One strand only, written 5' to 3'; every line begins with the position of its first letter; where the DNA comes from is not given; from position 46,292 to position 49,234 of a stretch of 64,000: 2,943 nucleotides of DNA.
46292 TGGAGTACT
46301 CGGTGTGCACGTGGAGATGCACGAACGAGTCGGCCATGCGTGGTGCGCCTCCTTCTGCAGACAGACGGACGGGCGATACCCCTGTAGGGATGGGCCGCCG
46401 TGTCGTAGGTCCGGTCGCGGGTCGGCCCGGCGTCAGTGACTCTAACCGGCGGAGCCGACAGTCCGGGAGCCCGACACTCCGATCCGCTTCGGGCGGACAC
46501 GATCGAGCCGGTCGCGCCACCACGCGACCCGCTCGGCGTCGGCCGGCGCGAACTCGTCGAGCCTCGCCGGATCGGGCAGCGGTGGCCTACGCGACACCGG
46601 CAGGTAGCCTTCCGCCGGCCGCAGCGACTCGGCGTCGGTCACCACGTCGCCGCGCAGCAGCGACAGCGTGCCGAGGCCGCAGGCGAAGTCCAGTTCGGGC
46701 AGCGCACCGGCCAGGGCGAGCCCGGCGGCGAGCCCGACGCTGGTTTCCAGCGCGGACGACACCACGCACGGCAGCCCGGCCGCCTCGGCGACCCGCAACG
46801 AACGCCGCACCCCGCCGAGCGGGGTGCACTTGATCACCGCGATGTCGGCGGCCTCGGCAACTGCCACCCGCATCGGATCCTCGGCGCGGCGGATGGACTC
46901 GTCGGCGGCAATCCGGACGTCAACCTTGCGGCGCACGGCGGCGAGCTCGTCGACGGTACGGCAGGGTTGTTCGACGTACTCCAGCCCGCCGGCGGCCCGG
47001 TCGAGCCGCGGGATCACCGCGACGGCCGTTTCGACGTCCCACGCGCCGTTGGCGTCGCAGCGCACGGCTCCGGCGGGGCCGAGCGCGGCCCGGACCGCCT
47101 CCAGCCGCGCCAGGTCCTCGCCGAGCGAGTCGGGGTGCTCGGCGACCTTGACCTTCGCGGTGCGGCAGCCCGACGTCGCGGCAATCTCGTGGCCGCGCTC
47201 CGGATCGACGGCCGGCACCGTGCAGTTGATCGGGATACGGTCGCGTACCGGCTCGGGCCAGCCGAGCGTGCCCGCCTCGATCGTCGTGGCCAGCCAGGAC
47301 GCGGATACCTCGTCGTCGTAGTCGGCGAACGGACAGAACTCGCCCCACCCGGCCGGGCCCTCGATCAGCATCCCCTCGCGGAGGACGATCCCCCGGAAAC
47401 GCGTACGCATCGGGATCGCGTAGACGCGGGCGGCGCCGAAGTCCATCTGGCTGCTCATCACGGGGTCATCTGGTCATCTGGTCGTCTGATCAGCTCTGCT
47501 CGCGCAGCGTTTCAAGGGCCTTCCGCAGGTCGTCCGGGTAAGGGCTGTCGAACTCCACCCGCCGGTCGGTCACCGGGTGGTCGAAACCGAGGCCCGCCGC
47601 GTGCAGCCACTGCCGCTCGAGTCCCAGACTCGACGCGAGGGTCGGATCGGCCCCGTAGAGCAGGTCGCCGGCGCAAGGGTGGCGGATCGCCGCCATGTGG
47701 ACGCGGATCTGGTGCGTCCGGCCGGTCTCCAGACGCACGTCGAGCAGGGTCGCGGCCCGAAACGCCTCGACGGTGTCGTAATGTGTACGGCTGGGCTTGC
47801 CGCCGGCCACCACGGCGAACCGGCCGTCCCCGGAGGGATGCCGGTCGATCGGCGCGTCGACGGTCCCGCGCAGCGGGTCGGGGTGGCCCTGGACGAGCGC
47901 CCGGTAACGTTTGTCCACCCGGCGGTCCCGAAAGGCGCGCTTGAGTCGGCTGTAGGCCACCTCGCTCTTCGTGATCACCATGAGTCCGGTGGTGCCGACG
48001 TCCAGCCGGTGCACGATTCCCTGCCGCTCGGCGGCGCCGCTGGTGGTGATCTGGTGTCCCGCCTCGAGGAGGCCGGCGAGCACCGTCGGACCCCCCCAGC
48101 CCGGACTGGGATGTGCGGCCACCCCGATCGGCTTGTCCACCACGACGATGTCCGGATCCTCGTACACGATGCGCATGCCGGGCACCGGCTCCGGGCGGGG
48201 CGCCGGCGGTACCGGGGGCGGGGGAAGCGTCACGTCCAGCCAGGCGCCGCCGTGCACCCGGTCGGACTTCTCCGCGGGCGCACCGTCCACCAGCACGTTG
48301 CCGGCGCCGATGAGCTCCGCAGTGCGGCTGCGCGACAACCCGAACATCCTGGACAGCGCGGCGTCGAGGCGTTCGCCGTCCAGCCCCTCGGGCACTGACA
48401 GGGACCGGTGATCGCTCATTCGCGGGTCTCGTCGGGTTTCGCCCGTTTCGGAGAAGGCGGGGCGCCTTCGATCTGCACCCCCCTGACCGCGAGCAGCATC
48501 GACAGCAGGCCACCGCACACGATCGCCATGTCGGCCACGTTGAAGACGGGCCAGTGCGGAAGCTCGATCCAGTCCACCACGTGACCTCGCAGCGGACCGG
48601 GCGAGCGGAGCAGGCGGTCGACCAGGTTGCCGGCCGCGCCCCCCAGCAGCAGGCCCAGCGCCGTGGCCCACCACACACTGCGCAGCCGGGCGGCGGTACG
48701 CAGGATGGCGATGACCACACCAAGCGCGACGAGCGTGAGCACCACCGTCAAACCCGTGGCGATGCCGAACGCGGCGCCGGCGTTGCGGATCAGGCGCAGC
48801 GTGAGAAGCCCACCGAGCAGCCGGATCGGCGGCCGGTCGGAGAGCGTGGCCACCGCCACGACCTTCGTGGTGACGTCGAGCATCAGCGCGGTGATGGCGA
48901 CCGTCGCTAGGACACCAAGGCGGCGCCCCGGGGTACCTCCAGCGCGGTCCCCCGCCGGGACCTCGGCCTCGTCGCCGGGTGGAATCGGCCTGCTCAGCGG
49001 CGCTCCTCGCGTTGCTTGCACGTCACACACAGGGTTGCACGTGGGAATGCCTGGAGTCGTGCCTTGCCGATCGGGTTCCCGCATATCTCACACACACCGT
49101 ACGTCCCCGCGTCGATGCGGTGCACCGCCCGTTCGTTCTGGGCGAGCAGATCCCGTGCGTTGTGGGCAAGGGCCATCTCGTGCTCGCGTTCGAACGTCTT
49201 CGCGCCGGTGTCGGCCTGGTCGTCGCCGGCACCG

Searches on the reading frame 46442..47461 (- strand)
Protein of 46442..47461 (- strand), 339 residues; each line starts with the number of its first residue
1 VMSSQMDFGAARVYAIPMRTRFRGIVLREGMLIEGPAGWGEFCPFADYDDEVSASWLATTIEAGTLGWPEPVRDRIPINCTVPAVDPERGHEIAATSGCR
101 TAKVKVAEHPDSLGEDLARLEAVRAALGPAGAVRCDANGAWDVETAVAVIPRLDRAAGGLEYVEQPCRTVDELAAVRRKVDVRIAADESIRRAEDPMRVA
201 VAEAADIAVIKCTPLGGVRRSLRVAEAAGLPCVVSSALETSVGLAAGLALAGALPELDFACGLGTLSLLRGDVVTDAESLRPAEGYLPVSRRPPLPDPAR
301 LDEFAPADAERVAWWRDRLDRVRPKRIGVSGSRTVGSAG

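Call 32: search_protein_families(library=pfam, proteins=[window:46442-47461:-], max_evalue=0.001)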
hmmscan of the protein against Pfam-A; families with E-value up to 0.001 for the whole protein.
window:46442-47461:- (339 aa): 2 families
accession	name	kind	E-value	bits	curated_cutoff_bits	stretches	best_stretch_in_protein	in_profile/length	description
PF13378.12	MR_MLE_C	-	2.5e-37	129.2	29.4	1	94-293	10-209/219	Enolase C-terminal domain-like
PF18374.6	Enolase_like_N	-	3.2e-26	90.9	25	1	13-63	1-51/52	Enolase N-terminal domain-like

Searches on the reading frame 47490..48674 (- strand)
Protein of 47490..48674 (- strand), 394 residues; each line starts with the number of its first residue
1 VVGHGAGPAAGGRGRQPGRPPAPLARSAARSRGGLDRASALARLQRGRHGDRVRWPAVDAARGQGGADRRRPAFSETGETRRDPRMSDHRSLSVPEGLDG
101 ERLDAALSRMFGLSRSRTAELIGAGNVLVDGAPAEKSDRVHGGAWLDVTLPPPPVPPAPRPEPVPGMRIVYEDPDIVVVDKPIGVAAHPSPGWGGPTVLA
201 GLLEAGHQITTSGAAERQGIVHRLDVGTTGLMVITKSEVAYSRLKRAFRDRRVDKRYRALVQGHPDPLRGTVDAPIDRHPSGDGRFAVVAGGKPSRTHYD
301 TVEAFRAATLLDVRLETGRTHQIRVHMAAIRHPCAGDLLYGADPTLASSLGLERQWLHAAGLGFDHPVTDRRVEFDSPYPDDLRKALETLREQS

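Call 32: search_protein_families(library=pfam, proteins=[window:47490-48674:-], max_evalue=0.001)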
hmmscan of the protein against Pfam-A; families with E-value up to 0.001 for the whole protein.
window:47490-48674:- (394 aa): 2 families
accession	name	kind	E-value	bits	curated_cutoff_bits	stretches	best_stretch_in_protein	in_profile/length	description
PF00849.27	PseudoU_synth_2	-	6.1e-30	104.9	26.8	1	175-329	1-152/152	RNA pseudouridylate synthase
PF01479.30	S4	-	2.3e-06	27.7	22.8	1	101-144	1-46/48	S4 domain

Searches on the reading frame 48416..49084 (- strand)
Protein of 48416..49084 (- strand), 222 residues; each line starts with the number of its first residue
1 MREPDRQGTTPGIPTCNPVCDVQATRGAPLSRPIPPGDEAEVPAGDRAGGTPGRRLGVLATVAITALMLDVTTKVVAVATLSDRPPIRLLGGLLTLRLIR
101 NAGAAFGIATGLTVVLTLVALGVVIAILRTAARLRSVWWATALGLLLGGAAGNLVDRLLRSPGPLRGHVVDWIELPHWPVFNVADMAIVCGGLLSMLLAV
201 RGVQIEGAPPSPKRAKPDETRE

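Call 32: search_protein_families(library=pfam, proteins=[window:48416-49084:-], max_evalue=0.001)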
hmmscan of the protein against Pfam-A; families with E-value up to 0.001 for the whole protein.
window:48416-49084:- (222 aa): 1 family
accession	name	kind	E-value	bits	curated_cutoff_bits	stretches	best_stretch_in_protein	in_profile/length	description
PF01252.23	Peptidase_A8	-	5.5e-31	108.1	25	1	63-198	2-139/142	Signal peptidase (SPase) II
